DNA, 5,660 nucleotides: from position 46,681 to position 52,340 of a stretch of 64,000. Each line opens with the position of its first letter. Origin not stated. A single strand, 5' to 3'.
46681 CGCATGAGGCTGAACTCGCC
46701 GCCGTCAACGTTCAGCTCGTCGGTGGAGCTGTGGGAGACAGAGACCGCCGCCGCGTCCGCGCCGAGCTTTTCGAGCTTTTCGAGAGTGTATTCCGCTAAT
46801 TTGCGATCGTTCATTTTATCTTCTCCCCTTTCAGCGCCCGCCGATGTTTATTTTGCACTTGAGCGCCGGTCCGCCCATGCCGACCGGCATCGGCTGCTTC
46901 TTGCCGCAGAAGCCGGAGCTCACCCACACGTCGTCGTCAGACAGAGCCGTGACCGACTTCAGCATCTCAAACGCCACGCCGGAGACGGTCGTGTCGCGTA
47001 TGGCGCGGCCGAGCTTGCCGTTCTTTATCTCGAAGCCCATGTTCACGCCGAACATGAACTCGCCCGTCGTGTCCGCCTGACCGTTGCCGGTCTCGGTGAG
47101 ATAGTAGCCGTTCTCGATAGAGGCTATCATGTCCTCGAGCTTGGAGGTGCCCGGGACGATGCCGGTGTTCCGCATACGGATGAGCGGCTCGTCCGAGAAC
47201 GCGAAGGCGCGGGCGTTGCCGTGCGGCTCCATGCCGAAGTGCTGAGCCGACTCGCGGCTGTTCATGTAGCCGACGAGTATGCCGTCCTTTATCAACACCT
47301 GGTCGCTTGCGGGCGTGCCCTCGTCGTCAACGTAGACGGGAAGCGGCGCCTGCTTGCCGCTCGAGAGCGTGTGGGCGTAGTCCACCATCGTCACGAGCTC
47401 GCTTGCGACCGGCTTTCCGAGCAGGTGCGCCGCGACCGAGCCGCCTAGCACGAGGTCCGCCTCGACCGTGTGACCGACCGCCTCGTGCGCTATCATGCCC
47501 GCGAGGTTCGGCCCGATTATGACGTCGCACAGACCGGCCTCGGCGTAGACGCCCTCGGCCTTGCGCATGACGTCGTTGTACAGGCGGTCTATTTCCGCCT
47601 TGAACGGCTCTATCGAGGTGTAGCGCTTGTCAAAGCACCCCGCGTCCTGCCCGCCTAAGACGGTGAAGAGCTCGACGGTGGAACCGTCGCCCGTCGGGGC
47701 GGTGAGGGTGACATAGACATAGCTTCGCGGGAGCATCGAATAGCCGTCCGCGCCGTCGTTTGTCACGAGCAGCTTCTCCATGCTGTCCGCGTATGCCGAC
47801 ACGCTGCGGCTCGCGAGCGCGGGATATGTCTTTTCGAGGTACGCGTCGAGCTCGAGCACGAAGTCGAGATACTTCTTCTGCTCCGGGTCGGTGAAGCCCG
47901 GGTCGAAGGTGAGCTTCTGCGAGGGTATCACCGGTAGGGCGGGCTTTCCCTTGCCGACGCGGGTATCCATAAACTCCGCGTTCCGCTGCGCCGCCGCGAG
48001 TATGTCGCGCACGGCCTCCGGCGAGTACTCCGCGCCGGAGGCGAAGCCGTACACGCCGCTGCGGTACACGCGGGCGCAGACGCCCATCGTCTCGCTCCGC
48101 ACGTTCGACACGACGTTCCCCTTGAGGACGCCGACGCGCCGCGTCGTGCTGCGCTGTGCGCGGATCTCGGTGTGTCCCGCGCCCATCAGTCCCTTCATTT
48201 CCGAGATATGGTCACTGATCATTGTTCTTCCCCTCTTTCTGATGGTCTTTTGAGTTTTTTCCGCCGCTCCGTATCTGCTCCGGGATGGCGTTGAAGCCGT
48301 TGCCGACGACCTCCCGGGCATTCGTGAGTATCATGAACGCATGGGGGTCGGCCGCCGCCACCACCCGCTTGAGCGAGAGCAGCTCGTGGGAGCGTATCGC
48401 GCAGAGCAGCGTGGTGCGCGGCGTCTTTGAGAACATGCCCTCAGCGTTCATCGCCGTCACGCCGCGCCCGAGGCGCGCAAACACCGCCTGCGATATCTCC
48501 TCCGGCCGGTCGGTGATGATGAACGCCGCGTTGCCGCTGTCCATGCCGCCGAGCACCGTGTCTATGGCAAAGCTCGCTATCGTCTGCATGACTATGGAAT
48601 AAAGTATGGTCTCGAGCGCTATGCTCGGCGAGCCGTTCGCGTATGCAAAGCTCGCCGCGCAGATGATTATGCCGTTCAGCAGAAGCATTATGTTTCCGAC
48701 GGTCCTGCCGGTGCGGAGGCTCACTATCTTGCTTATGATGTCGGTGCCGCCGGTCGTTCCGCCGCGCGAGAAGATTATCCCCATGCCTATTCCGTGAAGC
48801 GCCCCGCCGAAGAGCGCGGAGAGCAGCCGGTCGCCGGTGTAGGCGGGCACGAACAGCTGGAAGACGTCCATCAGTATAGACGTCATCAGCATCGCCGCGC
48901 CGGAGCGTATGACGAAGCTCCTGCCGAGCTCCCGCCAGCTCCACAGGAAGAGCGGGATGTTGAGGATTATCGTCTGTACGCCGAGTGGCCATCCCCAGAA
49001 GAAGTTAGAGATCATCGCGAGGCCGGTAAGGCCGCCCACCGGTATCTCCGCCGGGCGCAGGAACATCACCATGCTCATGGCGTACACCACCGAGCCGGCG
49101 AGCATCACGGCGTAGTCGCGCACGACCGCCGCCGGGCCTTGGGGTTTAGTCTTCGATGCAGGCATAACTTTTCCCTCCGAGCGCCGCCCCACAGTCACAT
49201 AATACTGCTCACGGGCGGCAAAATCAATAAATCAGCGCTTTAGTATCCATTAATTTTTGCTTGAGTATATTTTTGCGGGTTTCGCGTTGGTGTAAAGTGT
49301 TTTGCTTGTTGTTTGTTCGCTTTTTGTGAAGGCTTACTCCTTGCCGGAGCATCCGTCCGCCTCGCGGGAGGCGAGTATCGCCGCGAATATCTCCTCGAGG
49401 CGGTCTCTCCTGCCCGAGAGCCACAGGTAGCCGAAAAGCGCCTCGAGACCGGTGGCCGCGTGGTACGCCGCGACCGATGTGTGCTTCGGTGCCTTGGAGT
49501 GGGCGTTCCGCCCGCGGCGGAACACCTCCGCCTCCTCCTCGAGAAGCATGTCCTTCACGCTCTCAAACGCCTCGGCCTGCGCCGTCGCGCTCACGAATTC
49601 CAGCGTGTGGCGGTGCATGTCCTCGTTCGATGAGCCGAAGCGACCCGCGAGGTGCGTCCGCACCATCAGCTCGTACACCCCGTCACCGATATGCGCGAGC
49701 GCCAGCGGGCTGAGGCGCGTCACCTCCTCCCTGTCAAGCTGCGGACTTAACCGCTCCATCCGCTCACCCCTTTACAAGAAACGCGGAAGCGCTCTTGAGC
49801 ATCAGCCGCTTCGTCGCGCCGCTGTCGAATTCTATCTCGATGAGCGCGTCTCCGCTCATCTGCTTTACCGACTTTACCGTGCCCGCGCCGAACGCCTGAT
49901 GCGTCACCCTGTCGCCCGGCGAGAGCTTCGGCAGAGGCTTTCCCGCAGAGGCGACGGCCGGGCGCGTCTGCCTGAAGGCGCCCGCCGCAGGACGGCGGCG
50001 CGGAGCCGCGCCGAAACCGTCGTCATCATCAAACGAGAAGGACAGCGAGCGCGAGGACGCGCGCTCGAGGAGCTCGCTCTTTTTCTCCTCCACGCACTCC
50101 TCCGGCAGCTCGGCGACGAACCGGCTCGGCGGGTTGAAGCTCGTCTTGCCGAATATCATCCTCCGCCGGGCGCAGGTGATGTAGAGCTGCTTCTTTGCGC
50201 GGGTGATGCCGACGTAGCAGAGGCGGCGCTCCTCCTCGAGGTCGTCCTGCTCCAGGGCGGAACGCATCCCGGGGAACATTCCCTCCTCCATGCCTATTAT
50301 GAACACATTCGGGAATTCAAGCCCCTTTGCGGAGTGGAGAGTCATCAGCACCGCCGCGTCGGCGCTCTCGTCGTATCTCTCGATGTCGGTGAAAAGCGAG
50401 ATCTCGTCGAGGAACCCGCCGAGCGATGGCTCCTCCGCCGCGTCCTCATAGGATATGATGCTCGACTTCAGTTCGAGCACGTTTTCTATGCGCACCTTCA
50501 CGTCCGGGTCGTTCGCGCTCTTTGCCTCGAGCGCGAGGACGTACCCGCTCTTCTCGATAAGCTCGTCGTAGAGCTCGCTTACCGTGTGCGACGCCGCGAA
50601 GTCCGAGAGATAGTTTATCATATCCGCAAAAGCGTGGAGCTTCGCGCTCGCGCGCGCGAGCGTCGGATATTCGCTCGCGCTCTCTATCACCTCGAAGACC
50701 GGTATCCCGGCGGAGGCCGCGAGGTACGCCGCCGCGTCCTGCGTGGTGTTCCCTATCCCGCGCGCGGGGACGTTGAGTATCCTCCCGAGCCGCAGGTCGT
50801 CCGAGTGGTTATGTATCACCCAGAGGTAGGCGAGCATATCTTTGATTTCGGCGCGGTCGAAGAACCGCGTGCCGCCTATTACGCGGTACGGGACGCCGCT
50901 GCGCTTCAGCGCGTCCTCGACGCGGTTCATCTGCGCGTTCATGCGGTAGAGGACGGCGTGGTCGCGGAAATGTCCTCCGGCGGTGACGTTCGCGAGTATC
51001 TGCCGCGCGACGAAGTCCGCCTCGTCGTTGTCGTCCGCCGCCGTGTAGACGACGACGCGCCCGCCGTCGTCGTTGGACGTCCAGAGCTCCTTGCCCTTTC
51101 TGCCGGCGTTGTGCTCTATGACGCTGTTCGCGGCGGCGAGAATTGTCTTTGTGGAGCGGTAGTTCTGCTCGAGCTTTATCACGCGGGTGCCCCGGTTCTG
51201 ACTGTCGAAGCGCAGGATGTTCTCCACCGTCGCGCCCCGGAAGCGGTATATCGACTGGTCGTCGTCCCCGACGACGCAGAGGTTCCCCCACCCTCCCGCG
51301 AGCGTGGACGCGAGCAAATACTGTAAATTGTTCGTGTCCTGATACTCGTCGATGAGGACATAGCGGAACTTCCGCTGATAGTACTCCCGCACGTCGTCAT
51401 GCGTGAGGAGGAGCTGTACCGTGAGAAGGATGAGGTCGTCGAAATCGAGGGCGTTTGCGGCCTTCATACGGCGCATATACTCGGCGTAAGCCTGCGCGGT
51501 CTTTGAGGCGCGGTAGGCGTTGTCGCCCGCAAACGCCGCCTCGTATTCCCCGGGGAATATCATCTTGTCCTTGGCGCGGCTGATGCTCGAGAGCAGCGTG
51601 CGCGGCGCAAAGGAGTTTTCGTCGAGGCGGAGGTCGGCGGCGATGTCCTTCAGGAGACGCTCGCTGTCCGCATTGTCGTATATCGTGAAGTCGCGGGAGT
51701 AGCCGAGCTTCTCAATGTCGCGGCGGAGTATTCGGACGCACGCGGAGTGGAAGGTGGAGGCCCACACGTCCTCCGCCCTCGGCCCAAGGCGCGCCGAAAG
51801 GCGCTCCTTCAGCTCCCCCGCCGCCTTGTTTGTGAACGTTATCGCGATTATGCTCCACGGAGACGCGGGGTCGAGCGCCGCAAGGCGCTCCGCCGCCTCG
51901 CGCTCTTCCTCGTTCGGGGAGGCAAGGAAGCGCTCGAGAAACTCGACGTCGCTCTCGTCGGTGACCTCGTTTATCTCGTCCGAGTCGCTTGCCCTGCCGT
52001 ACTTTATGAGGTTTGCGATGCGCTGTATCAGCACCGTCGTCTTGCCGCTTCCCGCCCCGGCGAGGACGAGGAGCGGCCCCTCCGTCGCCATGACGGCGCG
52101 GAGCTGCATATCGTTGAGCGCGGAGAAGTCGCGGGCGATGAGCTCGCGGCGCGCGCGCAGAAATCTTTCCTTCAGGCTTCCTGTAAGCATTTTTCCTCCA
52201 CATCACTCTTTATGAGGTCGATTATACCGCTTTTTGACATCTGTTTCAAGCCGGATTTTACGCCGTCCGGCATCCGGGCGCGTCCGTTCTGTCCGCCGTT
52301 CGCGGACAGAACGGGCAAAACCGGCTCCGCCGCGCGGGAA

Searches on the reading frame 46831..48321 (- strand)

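Call 22: search_protein_families(library=pfam, proteins=[window:46831-48321:-], max_evalue=0.0001)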
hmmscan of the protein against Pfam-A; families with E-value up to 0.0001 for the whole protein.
window:46831-48321:- (496 aa): 3 families
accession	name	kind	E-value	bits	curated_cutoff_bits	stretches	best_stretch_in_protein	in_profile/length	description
PF19289.4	PmbA_TldD_3rd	-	1.4e-51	175.2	22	1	263-491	2-216/220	PmbA/TldA metallopeptidase C-terminal domain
PF01523.21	PmbA_TldD_1st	-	2e-08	34.7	20.9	1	52-115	2-65/65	PmbA/TldA metallopeptidase domain 1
PF19290.4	PmbA_TldD_2nd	-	8e-06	26.7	20.9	1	145-220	5-76/109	PmbA/TldA metallopeptidase central domain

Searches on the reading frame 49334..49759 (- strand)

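Call 22: search_protein_families(library=pfam, proteins=[window:49334-49759:-], max_evalue=0.0001)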
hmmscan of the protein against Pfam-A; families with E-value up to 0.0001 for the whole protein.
window:49334-49759:- (141 aa): 1 family
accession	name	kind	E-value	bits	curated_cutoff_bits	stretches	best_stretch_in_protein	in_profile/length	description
PF00636.31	Ribonuclease_3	-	2.3e-21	76.9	27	1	20-116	2-101/102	Ribonuclease III domain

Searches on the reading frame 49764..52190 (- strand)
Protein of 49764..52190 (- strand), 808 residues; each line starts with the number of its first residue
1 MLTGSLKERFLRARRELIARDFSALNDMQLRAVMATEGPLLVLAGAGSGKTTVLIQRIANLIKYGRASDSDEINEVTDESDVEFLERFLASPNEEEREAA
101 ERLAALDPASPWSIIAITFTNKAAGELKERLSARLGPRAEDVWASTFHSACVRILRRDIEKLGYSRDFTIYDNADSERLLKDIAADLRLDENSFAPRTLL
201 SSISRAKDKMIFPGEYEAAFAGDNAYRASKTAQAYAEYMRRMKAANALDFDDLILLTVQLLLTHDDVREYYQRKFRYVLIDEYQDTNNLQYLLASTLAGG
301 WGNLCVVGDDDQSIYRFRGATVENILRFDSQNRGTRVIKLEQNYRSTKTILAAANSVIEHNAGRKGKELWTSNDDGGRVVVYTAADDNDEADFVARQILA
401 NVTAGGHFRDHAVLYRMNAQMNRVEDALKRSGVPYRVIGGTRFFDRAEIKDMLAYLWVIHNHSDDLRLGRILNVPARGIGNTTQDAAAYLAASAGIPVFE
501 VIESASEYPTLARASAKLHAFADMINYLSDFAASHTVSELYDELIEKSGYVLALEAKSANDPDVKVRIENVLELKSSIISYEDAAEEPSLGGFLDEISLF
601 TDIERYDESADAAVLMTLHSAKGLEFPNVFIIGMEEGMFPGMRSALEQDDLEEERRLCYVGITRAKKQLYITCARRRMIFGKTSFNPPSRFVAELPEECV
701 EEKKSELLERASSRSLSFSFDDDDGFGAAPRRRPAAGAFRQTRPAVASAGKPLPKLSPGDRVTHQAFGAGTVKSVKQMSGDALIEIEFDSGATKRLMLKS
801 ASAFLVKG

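Call 22: search_protein_families(library=pfam, proteins=[window:49764-52190:-], max_evalue=0.0001)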
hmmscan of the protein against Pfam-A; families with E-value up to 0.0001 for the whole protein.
window:49764-52190:- (808 aa): 7 families
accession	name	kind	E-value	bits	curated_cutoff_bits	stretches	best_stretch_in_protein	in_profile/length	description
PF00580.27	UvrD-helicase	-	4.7e-84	282.7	23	2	109-331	43-269/271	UvrD/REP helicase N-terminal domain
PF13361.12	UvrD_C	-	9e-77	259.3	25.6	1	338-675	1-349/350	UvrD-like helicase C-terminal domain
PF13245.12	AAA_19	-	4e-19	69.6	25.1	1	112-318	42-134/134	AAA domain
PF13538.12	UvrD_C_2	-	3.7e-11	43.2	27.4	1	613-671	2-51/52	UvrD-like helicase C-terminal domain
PF01443.25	Viral_helicase1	-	2.8e-07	31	21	0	613-672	178-227/228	Viral superfamily 1 RNA helicase core domain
PF21196.3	PcrA_UvrD_tudor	-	8.2e-06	26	23.9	1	759-799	2-42/48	PcrA/UvrD tudor domain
PF13604.12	AAA_30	-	1.6e-05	25.2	27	0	256-364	71-174/191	AAA domain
